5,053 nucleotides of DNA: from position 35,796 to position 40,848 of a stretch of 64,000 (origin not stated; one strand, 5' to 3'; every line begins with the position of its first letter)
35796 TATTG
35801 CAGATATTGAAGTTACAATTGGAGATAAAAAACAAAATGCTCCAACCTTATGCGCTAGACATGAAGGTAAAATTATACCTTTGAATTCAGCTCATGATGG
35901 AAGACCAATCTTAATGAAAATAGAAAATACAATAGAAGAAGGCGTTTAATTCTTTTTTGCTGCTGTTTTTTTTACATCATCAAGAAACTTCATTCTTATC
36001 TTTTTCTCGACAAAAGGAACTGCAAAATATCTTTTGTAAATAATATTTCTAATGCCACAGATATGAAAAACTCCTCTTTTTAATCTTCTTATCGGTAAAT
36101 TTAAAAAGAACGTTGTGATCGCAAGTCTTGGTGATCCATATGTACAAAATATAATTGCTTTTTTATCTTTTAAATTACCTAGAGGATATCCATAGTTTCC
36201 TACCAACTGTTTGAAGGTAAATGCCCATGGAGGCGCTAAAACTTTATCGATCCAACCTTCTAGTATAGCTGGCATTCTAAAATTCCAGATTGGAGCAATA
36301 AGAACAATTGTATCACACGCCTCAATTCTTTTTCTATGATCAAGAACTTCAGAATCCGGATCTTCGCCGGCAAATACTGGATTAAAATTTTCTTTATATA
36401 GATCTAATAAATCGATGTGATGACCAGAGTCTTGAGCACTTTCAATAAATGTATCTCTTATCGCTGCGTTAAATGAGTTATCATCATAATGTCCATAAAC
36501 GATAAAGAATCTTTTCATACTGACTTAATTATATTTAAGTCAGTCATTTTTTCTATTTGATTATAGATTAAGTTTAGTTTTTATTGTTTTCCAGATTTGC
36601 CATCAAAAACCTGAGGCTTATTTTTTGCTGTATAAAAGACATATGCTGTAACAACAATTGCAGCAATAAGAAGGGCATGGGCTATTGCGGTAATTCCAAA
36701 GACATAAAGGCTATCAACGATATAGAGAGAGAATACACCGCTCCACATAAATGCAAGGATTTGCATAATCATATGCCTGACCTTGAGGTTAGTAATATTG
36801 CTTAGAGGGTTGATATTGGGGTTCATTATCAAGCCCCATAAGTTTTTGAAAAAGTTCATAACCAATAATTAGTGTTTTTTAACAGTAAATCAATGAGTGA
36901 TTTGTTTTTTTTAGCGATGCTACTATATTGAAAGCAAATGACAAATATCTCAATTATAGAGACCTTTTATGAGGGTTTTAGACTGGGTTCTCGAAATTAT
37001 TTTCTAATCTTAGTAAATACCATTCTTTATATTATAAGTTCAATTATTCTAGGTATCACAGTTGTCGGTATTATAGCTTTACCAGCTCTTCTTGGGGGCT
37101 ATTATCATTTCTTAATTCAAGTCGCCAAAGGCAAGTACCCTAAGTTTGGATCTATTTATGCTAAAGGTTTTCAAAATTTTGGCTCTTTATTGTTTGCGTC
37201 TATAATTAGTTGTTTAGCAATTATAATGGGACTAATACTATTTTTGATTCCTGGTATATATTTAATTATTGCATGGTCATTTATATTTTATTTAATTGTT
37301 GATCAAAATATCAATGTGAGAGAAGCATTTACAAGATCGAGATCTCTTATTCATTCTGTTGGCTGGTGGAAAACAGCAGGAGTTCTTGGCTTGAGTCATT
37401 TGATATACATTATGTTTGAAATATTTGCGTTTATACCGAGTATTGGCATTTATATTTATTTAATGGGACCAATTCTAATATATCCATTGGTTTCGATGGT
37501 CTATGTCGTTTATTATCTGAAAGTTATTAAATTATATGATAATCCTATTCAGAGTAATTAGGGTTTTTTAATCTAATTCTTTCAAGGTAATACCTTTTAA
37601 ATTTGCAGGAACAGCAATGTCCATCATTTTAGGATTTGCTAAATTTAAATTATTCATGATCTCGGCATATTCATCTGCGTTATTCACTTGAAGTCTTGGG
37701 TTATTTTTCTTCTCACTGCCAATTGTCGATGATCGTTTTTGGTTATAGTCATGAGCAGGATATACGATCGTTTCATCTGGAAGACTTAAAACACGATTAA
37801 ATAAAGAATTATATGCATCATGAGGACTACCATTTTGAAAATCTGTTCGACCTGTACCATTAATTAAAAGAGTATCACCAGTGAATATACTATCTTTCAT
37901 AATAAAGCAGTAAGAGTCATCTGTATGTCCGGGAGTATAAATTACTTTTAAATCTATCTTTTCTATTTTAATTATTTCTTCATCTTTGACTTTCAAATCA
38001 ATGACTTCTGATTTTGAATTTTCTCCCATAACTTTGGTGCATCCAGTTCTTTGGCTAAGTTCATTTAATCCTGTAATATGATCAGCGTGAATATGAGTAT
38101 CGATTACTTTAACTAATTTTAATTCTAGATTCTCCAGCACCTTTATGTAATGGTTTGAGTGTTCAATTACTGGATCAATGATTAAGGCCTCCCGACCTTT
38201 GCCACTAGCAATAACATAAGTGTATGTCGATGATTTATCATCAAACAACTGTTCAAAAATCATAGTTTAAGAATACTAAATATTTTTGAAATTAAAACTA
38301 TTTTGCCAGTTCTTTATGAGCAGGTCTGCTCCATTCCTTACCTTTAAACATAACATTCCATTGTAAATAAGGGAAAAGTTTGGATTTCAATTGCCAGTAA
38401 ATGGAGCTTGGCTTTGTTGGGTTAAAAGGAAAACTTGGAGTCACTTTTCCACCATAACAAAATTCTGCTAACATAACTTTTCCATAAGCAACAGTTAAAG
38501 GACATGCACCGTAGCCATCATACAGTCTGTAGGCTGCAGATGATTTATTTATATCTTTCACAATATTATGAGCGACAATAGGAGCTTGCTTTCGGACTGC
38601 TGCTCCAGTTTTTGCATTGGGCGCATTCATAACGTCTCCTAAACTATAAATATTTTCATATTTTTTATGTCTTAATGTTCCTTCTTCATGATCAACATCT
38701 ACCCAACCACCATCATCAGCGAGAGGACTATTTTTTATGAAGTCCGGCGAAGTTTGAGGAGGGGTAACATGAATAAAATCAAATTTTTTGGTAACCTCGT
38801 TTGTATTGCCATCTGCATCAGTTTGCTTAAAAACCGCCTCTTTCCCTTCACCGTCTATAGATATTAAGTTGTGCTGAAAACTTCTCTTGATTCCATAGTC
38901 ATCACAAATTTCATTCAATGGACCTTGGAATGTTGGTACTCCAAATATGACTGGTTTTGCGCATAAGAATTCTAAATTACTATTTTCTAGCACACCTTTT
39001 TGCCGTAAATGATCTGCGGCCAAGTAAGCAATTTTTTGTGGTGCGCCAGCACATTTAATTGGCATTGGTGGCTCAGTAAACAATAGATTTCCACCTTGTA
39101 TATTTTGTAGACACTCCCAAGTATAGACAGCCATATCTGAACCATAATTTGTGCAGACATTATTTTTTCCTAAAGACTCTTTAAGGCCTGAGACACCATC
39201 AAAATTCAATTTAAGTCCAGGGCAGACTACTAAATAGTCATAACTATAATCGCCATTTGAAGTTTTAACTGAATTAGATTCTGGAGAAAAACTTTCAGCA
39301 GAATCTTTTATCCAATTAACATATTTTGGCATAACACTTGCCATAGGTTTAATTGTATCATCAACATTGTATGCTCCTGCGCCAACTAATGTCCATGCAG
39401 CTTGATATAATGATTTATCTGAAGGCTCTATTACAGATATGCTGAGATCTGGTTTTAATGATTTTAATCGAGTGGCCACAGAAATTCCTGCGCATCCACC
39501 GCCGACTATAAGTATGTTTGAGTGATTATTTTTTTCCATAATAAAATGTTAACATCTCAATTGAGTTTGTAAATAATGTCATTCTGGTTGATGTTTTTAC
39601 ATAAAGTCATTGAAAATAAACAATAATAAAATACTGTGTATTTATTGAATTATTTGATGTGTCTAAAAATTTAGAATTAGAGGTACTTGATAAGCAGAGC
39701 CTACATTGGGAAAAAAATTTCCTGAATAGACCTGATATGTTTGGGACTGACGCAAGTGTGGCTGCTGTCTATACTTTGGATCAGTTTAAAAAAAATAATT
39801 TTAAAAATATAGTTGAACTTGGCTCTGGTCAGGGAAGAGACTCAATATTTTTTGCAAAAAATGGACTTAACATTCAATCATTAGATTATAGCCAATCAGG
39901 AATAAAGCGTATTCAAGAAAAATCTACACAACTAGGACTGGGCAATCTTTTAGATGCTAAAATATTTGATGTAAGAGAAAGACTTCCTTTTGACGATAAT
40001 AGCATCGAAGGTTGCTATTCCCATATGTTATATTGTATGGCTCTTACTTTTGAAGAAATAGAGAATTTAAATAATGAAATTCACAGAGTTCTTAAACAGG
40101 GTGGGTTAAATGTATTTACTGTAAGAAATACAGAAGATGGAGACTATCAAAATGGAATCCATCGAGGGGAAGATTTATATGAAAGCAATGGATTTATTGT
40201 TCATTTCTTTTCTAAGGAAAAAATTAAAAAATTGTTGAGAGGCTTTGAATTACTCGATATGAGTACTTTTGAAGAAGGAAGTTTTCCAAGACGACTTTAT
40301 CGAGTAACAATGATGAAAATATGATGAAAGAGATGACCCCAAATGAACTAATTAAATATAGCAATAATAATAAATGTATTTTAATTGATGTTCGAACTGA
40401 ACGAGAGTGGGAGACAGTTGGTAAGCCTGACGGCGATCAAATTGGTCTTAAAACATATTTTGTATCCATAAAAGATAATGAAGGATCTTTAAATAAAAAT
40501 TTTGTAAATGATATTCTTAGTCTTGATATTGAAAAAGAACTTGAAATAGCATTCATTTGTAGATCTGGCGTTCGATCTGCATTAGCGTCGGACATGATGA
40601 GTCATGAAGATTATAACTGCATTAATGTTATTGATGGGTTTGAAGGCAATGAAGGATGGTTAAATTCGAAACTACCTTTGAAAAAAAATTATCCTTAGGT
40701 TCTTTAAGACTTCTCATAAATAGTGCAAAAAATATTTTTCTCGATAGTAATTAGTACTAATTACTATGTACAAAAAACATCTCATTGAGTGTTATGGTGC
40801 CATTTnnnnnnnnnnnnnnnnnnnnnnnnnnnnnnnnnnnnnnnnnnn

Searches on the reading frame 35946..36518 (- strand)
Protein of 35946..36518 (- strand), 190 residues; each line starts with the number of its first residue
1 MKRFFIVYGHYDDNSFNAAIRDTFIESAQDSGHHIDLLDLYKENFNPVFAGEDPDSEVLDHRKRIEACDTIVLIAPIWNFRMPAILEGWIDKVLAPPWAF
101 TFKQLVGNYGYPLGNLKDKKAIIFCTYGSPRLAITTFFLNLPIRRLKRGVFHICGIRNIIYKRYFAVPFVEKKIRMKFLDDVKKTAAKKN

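Call 73: search_protein_families(library=pfam, proteins=[window:35946-36518:-], max_evalue=0.00001)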
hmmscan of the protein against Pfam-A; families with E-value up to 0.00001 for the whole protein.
window:35946-36518:- (190 aa): 2 families
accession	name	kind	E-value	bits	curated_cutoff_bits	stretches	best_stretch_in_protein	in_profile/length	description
PF02525.22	Flavodoxin_2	-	1.7e-32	113.1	27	1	3-160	2-171/198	Flavodoxin-like fold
PF03358.20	FMN_red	-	2.4e-10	40.6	24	1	5-95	4-98/152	NADPH-dependent FMN reductase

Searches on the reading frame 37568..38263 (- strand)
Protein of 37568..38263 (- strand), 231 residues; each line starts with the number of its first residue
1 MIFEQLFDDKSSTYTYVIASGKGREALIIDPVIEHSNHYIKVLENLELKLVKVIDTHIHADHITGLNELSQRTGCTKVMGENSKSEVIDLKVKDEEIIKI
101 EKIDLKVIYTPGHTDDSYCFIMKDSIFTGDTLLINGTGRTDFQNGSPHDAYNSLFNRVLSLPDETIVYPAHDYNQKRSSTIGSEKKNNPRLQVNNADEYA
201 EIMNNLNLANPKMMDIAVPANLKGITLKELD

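Call 11: search_protein_families(library=pfam, proteins=[window:37568-38263:-], max_evalue=0.001)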
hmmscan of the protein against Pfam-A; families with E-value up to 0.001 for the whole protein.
window:37568-38263:- (231 aa): 1 family
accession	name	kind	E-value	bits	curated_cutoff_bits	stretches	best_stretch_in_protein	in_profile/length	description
PF00753.33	Lactamase_B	-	1.4e-17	64.7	22.7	1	12-171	5-196/196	Metallo-beta-lactamase superfamily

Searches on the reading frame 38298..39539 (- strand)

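Call 11: search_protein_families(library=pfam, proteins=[window:38298-39539:-], max_evalue=0.001)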
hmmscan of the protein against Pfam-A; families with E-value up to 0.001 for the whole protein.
window:38298-39539:- (413 aa): 3 families
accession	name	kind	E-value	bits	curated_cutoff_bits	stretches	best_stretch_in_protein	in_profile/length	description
PF07992.20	Pyr_redox_2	-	1.4e-08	35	26.1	1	8-129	2-130/291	Pyridine nucleotide-disulphide oxidoreductase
PF05834.18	Lycopene_cycl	-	6.4e-06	25.9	23.4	1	9-48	2-41/380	Lycopene cyclase protein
PF13454.12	NAD_binding_9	-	0.00021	21.7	21.8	1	11-82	2-77/155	FAD-NAD(P)-binding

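Call 93: search_protein_families(library=ncbifam, proteins=[window:38298-39539:-], max_evalue=0.001)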
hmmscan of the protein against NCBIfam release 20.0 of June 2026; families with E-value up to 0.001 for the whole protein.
window:38298-39539:- (413 aa): 9 families
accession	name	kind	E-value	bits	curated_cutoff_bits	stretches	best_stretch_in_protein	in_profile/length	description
NF049943.1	SQR_III_seleno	exception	8e-62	209.4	525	1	8-406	2-397/406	type III sulfide quinone reductase, selenoprotein subtype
TIGR03169.1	Nterm_to_SelD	hypoth_equivalog_domain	1e-07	31.7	310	1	248-334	228-315/365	pyridine nucleotide-disulfide oxidoreductase family protein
TIGR03385.1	CoA_CoA_reduc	equivalog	5.6e-07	28.7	578.8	0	9-44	2-36/439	CoA-disulfide reductase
TIGR01790.1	carotene-cycl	subfamily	2.2e-05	23.8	209.5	1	9-51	2-42/387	lycopene cyclase family protein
NF007123.0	PRK09564.1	equivalog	0.00026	19.8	458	0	8-42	2-36/444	CoA-disulfide reductase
NF005331.0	PRK06854.1-2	equivalog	0.00033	19.2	557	0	4-40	7-43/563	adenylyl-sulfate reductase subunit alpha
NF005599.0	PRK07333.1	equivalog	0.00059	18.5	549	1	3-44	9-50/414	ubiquinone biosynthesis hydroxylase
NF053547.1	violacein_VioD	equivalog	0.00069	18.5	620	0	8-52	1-44/372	flavin-dependent violacein biosynthesis monooxygenase VioD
NF008726.1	PRK11728.1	equivalog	0.00078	18.4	299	0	8-41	2-35/389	L-2-hydroxyglutarate oxidase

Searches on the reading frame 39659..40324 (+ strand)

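Call 11: search_protein_families(library=pfam, proteins=[window:39659-40324:+], max_evalue=0.001)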
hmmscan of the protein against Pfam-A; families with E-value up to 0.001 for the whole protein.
window:39659-40324:+ (221 aa): 7 families
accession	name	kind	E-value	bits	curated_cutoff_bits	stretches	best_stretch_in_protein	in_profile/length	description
PF08241.18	Methyltransf_11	-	4.4e-12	46.9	21.2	1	53-152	2-94/95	Methyltransferase domain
PF13649.12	Methyltransf_25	-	8.6e-12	46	27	1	51-149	1-97/97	Methyltransferase domain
PF03848.20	TehB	-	7.8e-08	32.4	20.4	1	50-154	33-133/193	Tellurite resistance protein TehB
PF13847.12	Methyltransf_31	-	2.2e-07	31.1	27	1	49-154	5-110/145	Methyltransferase domain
PF13489.12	Methyltransf_23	-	7.2e-06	26.3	27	1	44-196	19-157/164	Methyltransferase domain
PF08242.18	Methyltransf_12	-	5.1e-05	24.4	30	1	52-149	1-96/98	Methyltransferase domain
PF05148.21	Methyltransf_8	-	9.3e-05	22.8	27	1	103-151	111-154/219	Hypothetical methyltransferase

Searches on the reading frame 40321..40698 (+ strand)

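Call 11: search_protein_families(library=pfam, proteins=[window:40321-40698:+], max_evalue=0.001)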
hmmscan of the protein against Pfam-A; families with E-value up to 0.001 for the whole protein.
window:40321-40698:+ (125 aa): 1 family
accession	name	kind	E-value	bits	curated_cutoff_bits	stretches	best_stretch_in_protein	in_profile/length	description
PF00581.25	Rhodanese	-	3.6e-06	27.8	22.2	1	6-109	1-98/102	Rhodanese-like domain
